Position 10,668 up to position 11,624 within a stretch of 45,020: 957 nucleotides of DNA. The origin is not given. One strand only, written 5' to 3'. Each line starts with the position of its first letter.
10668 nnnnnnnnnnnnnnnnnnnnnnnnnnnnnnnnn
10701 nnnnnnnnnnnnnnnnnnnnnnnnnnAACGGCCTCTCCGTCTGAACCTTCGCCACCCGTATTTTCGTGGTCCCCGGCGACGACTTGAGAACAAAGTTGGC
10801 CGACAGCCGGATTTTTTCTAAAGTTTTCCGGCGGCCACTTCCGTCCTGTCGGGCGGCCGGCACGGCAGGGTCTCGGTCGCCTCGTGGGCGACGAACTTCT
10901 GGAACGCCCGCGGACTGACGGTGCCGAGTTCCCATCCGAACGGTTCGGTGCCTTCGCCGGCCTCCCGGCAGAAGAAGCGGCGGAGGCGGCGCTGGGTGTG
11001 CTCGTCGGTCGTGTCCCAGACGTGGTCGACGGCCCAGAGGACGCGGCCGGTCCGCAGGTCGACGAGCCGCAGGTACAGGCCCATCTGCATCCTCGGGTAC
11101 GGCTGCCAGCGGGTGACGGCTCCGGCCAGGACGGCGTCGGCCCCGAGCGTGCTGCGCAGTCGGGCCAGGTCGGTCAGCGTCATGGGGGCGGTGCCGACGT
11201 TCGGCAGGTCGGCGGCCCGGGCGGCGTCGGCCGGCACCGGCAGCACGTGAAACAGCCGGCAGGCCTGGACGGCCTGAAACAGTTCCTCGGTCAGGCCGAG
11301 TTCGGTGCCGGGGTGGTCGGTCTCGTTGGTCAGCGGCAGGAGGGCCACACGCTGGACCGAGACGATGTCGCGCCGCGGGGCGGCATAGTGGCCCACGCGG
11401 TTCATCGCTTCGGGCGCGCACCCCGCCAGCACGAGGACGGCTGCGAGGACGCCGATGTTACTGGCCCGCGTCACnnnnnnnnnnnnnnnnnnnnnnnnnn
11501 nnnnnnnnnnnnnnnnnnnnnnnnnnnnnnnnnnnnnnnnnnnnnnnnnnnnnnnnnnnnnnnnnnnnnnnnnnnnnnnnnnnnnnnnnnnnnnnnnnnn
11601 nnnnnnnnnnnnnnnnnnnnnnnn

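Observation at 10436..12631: Five-gene module co-translated with fliA: two small unknown proteins, two lipoproteins and a FlgM-like gene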

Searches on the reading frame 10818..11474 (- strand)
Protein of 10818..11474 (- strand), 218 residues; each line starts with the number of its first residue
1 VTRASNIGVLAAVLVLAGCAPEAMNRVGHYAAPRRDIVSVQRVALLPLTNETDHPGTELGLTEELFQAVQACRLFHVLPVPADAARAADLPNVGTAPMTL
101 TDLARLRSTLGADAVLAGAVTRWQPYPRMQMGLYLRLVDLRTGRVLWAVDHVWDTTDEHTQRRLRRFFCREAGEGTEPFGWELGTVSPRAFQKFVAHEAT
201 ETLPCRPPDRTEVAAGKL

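Call 3: search_protein_families(library=pfam, max_evalue=1, proteins=[window:10818-11474:-])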
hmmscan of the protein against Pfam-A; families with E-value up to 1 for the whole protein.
window:10818-11474:- (218 aa): 3 families
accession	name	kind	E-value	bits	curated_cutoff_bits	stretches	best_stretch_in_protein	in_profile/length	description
PF05643.16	GNA1162-like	-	0.00074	19.6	25.9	1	98-155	68-130/185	Putative lipoprotein GNA1162-like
PF03783.19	CsgG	-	0.0013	18.5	20.8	1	130-175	127-172/210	Curli production assembly/transport component CsgG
PF13036.11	LpoB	-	0.34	11.2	22.3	1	104-148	94-142/147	Peptidoglycan-synthase activator LpoB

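Call 7: search_protein_families(library=ncbifam, max_evalue=1, proteins=[window:10818-11474:-])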
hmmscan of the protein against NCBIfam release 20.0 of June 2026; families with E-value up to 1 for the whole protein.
window:10818-11474:- (218 aa): 2 families
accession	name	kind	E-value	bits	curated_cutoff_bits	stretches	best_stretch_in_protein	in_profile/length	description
TIGR02722.1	lp_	equivalog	0.0081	16.2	110.55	0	109-148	139-182/189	penicillin-binding protein activator LpoB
NF007705.1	PRK10397.1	equivalog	0.057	13.1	169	0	185-218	47-80/137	lipoprotein YedD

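Call 9: find_encoding_contigs(protein=window:10821-11474:-, flank=10000, max_places=6)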
Protein seq(218 aa) (218 aa): 2 contigs read that carry it; 2 places shown.
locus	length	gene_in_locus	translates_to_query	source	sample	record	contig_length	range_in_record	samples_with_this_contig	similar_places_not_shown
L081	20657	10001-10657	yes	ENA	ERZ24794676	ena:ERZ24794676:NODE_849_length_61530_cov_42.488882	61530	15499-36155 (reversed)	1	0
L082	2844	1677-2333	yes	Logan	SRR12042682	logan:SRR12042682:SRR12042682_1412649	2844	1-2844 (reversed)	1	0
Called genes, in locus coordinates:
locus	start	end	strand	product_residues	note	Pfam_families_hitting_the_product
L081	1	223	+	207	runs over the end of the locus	PF03748:FliL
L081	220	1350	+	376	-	PF01052:FliMN_C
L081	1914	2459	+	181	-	PF04347:FliO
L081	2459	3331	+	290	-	PF00813:FliP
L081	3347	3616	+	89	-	PF01313:Bac_export_3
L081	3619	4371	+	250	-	PF01311:Bac_export_1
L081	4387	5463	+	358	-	PF01312:Bac_export_2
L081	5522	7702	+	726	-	PF00771:FHIPEP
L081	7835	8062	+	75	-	-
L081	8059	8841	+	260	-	PF04539:Sigma70_r3 (faint), PF04542:Sigma70_r2, PF13384:HTH_23 (faint), PF04545:Sigma70_r4, PF08281:Sigma70_r4_2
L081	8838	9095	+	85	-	-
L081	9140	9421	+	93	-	-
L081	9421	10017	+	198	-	-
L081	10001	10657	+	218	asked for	-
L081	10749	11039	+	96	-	-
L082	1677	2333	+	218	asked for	-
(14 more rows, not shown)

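Call 12: find_homologous_proteins(query=window:10818-11474:-, max_evalue=0.001)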
Query window:10818-11474:- (218 aa): 60 proteins with E <= 0.001 among 4972 candidates.
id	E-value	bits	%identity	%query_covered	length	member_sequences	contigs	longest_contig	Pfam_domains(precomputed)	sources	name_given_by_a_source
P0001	1.1e-141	488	100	100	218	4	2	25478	-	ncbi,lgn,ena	-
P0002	3.4e-129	447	91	100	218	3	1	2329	-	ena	-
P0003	2.0e-120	418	81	100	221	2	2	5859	-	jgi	-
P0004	2.3e-113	395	79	100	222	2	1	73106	-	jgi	-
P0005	2.0e-97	343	75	89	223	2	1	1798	-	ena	-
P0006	3.9e-96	339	76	89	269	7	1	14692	-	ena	-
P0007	5.9e-96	338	71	95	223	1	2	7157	-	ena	-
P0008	1.2e-94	334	73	92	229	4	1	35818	-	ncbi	ncbi:MAG: hypothetical protein R6X20_14375 [Phycisphaerae bacterium]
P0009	1.3e-94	334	76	87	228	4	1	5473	-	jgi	-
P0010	1.3e-93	330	74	90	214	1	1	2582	-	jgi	jgi:TolB-like protein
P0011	1.4e-93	330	72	94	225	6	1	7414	-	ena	-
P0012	1.6e-92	327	76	84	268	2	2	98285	-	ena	-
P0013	2.4e-92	326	76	92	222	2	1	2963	-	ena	-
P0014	9.9e-92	324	74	87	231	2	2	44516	-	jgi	-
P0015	8.6e-91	321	75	87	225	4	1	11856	-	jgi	-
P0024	2.2e-52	196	53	88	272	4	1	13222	-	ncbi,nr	ncbi:MAG: hypothetical protein AMS14_05965 [Planctomycetes bacterium DG_20]|nr:MAG: hypothetical pro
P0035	1.3e-46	177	45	90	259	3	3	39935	-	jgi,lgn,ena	-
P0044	3.1e-38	149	39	94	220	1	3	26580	-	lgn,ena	-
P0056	1.7e-14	72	34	77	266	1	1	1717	-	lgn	-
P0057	1.3e-10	59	31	77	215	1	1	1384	-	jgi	jgi:hypothetical protein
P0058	3.2e-9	55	30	77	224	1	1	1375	-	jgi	jgi:hypothetical protein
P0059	1.6e-8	52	27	92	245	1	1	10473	-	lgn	-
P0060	7.2e-7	47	29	90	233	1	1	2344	-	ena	-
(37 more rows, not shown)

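Call 22: predict_structure(alignment_id=A1)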
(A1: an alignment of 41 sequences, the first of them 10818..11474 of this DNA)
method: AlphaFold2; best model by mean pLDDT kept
length: 218 residues; sequences in the alignment: 41
mean_pLDDT: 86.4   pTM: 0.81
mean pLDDT of the five models: 86.4, 85.9, 85.7, 83.8, 83.7
residues with pLDDT >= 90: 149; 70-90: 32; 50-70: 34; < 50: 3
segments of 3 or more residues with pLDDT < 50: none
pLDDT, mean of each block of 10 residues (from residue 1): 55 60 74 96 96 94 97 95 76 82 93 96 95 97 96 96 93 78 93 97 83 53
secondary structure, 60 per line:
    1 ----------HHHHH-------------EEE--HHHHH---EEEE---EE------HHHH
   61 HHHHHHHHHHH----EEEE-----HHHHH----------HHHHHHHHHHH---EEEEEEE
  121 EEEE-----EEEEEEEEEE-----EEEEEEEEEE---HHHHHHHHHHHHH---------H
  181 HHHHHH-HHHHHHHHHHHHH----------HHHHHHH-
elements in order: H11-15 E29-31 H34-38 E42-45 H57-71 E76-79 H85-89 H100-110 E114-124 E130-139 E145-154 H158-170 H180-186 H188-200 H211-217

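Call 28: fold_search(model_id=the predicted structure, library=pdb)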
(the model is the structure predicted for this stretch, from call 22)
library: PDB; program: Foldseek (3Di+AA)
matches with E <= 10: 1149; with E <= 0.001: 47
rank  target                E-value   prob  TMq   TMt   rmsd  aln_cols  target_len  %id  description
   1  5t11_I                2.7e-09  1.00  0.42  0.65   4.3       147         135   18  PelC L103M dodecamer from Paraburkholderia phytofirmans, space group C2 (released 2017-03-15)
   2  5t10_B                3.4e-09  1.00  0.44  0.65   4.2       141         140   19  PelC dodecamer from Paraburkholderia phytofirmans, space group P6 (released 2017-03-15)
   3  5t11_E                8.9e-09  1.00  0.40  0.60   3.8       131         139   21  PelC L103M dodecamer from Paraburkholderia phytofirmans, space group C2 (released 2017-03-15)
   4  5t11_B                1.7e-08  1.00  0.42  0.62   3.3       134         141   19  PelC L103M dodecamer from Paraburkholderia phytofirmans, space group C2 (released 2017-03-15)
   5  5t11_F                2.2e-08  1.00  0.39  0.62   4.1       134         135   19  PelC L103M dodecamer from Paraburkholderia phytofirmans, space group C2 (released 2017-03-15)
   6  5t11_C                2.4e-08  1.00  0.42  0.66   2.6       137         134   18  PelC L103M dodecamer from Paraburkholderia phytofirmans, space group C2 (released 2017-03-15)
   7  5t10_C                2.8e-08  1.00  0.41  0.62   3.3       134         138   19  PelC dodecamer from Paraburkholderia phytofirmans, space group P6 (released 2017-03-15)
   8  5t11_D                2.8e-08  1.00  0.42  0.65   4.6       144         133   17  PelC L103M dodecamer from Paraburkholderia phytofirmans, space group C2 (released 2017-03-15)
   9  5t11_G                3.4e-08  1.00  0.40  0.60   3.5       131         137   20  PelC L103M dodecamer from Paraburkholderia phytofirmans, space group C2 (released 2017-03-15)
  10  5t11_H                3.6e-08  1.00  0.44  0.67   4.1       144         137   17  PelC L103M dodecamer from Paraburkholderia phytofirmans, space group C2 (released 2017-03-15)
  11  5t11_A                7.5e-08  1.00  0.38  0.59   3.7       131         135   18  PelC L103M dodecamer from Paraburkholderia phytofirmans, space group C2 (released 2017-03-15)
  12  5t10_A                9.5e-08  1.00  0.42  0.67   3.8       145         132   16  PelC dodecamer from Paraburkholderia phytofirmans, space group P6 (released 2017-03-15)
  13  5t11_K                9.5e-08  1.00  0.39  0.62   5.3       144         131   17  PelC L103M dodecamer from Paraburkholderia phytofirmans, space group C2 (released 2017-03-15)
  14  5t11_L                1.5e-07  1.00  0.39  0.61   4.3       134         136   19  PelC L103M dodecamer from Paraburkholderia phytofirmans, space group C2 (released 2017-03-15)
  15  5t0z_B                2.8e-07  1.00  0.41  0.56   4.5       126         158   13  PelC from Geobacter metallireducens (released 2017-03-15)
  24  3w1e                  4.7e-05  1.00  0.39  0.26   8.1       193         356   12  Structure of FlgT, a flagellar basal body component protein (released 2013-04-03)
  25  8z5n_0                5.0e-05  1.00  0.36  0.23   9.6       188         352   13  Cryo-EM structure of the LPHT ring (released 2025-10-22)
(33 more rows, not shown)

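Call 40: find_encoding_contigs(protein=P0059, flank=8000, max_places=3)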
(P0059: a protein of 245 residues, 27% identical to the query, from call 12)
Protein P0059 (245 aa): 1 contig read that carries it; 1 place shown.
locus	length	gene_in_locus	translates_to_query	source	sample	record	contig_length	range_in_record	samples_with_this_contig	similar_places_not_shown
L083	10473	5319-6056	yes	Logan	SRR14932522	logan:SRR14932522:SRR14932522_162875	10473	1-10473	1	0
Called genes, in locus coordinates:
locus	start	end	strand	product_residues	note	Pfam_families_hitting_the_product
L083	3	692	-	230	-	?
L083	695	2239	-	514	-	PF00496:SBP_bac_5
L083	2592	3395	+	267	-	PF00669:Flagellin_N, PF00700:Flagellin_C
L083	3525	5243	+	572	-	PF02465:FliD_N, PF07195:FliD_C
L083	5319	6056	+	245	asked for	-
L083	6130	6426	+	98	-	-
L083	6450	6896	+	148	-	PF02561:FliS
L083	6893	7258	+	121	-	-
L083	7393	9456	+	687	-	PF02518:HATPase_c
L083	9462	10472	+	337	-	?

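Call 41: find_encoding_contigs(protein=P0060, flank=8000, max_places=3)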
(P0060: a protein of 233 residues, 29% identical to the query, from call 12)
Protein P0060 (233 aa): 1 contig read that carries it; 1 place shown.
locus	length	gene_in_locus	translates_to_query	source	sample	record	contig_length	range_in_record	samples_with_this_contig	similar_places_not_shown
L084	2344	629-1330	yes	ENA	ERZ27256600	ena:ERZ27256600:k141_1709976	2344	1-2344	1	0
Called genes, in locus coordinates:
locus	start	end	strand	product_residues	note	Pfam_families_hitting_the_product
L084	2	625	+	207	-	?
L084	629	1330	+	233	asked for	-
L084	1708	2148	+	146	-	PF02561:FliS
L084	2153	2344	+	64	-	?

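Call 42: list_cluster_members(proteins=[P0056, P0057, P0058, P0059, P0060, L083:3525-5243:+, L083:6450-6896:+, L083:2592-3395:+])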
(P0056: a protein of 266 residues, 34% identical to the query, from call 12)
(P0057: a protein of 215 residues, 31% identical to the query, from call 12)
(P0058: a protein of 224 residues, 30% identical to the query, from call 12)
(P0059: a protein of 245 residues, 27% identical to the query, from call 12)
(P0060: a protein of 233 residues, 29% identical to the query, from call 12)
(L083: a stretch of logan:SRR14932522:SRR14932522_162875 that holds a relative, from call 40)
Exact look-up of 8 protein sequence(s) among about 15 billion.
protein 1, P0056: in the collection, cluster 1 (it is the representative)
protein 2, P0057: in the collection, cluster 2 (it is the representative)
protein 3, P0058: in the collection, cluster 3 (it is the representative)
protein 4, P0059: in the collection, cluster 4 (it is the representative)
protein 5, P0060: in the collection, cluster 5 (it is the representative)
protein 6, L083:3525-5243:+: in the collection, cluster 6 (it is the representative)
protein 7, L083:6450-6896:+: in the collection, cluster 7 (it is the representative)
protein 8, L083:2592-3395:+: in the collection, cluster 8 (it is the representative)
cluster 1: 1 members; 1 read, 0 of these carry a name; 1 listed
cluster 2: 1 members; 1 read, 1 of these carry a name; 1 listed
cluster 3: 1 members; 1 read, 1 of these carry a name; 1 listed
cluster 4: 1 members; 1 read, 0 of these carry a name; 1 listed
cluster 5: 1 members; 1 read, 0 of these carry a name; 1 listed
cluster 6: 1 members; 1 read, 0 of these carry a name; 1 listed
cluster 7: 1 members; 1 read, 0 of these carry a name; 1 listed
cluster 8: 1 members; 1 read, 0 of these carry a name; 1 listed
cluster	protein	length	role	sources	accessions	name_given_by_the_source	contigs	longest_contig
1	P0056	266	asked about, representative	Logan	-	-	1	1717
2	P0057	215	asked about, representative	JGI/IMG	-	hypothetical protein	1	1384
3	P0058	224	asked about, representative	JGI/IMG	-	hypothetical protein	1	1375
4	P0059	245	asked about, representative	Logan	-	-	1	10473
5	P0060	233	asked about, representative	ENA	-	-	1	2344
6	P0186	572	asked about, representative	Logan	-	-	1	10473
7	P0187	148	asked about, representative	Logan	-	-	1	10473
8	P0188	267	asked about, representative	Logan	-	-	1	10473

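Call 54: search_protein_representatives(alignment_id=A1)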
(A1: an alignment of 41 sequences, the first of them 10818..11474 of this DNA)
Query: 41 sequences, 227 profile positions. Proteins with E-value up to 0.001 (for the whole library): 2280; up to 1e-10: 1091; up to 1e-30: 332. The best 150 are listed.
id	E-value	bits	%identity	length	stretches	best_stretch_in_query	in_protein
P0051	4.2e-83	294.5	-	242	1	2-225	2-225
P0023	7.5e-82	290.4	-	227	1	2-222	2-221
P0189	6.9e-81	287.3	-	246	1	4-219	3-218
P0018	2.5e-80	285.5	-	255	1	6-216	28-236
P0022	5.0e-80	284.5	-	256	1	7-222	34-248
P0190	2.1e-76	272.6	-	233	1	7-217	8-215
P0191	2.2e-75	269.3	-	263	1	5-219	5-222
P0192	3.8e-75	268.5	-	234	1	7-220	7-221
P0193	7.2e-75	267.6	-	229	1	8-212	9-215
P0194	1.3e-73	263.5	-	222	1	8-214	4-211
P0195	1.6e-73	263.2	-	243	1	6-221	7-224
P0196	5.8e-73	261.4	-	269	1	8-217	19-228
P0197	2.8e-72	259.2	-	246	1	11-219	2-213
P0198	1.9e-71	256.4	-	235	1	7-215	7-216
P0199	2.4e-71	256.1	-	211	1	4-212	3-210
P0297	7.8e-44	166.1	-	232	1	9-210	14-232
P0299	1.8e-43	164.9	-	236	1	8-210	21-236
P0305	1.4e-42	162.0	-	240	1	10-210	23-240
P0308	2.6e-42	161.1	-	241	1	9-210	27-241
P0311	3.6e-42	160.6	-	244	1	8-210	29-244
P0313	8.9e-42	159.4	-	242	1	13-210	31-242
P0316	2.5e-41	157.9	-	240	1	6-210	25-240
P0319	5.8e-41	156.7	-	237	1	7-210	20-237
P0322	1.1e-40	155.8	-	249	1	7-210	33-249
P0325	2.3e-40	154.7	-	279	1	7-210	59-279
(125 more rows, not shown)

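Call 55: list_cluster_members(proteins=[P0297, P0299, P0305, P0308, P0311, P0313, P0316, P0319, P0322, P0325])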
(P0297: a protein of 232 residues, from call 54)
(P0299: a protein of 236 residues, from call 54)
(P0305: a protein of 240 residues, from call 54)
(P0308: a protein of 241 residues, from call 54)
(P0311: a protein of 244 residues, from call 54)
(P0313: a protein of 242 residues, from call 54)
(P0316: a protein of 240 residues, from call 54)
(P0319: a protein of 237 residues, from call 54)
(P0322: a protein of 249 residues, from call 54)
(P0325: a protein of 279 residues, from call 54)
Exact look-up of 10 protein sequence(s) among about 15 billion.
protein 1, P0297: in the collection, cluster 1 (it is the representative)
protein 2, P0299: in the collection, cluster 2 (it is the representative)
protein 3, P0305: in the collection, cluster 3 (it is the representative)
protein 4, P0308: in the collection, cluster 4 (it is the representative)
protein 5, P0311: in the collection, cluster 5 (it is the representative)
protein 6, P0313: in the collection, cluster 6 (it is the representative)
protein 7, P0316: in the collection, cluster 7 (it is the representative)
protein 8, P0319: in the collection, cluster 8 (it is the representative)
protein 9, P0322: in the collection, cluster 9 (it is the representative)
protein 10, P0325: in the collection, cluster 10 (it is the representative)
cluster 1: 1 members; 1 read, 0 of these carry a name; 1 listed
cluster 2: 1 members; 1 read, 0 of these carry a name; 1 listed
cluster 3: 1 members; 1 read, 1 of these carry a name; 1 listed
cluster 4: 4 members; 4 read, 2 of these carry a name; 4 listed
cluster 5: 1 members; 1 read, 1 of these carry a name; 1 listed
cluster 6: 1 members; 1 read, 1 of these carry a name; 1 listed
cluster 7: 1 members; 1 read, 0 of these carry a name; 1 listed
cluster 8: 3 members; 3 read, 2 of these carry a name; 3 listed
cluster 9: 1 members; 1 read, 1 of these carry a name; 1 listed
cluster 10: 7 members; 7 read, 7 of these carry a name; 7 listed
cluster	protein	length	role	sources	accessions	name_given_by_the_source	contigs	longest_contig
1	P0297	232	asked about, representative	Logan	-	-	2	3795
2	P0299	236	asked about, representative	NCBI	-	-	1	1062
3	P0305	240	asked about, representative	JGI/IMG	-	hypothetical protein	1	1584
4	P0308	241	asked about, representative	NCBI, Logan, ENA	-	-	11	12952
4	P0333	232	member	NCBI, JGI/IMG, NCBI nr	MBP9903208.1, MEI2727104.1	MAG: hypothetical protein V9H26_27500 [Verrucomicrobiota bacterium] | hypothetical protein [Verrucomicrobiota bacterium]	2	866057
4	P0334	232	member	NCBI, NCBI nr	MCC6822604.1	MAG: hypothetical protein IT579_17880 [Verrucomicrobia subdivision 3 bacterium] | hypothetical protein [Limisphaerales bacterium]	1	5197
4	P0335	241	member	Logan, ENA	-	-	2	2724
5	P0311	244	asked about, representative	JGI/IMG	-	hypothetical protein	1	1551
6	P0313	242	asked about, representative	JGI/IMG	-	hypothetical protein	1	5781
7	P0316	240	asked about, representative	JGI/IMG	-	-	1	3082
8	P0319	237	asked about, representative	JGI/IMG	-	hypothetical protein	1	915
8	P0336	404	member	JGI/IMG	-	hypothetical protein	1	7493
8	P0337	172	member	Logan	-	-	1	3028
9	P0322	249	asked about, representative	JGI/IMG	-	hypothetical protein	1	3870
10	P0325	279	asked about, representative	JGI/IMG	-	hypothetical protein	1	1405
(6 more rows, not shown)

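Call 57: search_protein_families(library=pfam, max_evalue=0.1, proteins=[L083:6130-6426:+, L083:6893-7258:+])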
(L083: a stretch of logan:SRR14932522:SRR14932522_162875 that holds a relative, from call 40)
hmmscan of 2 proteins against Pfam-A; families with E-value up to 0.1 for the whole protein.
L083:6130-6426:+ (98 aa): 1 family
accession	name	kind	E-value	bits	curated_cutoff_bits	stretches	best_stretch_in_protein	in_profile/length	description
PF15825.10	FAM25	-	0.05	14.3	27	1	42-67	22-47/65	FAM25 family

L083:6893-7258:+ (121 aa): 0 families

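Call 89: find_related_loci(query=A7, collection=metagenome_contigs, flank=6000)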
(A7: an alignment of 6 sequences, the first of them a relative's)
Query A7 (245 aa) in metagenome_contigs; peptide patterns used: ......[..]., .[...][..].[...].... (x = any residue, [..] = any of these).
99 stretches matched a pattern; 43 encode a relative of the query (tblastn E <= 1e-3); 43 distinct loci.
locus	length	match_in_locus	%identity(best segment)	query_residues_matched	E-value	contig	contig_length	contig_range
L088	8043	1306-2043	60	1-245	3e-98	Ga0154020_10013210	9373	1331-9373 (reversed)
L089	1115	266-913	58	30-245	3e-97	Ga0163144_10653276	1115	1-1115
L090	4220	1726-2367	55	31-244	3e-85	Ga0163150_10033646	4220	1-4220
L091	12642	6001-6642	55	31-244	8e-85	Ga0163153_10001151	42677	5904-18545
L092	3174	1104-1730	57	36-244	4e-83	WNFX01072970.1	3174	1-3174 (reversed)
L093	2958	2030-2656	57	36-244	4e-83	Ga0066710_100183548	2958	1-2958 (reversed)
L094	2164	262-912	53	27-243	2e-83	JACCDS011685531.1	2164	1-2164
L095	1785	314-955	54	32-240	2e-83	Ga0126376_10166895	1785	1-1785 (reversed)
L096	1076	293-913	57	38-244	2e-85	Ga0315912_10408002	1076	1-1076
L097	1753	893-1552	51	28-244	3e-82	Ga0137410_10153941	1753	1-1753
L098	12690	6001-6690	53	12-240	2e-77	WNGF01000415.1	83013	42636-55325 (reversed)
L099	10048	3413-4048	54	33-244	3e-76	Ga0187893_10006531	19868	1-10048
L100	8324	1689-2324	53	29-240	2e-76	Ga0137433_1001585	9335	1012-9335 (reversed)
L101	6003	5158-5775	54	37-242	1e-74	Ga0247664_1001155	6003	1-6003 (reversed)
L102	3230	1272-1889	54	37-242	5e-75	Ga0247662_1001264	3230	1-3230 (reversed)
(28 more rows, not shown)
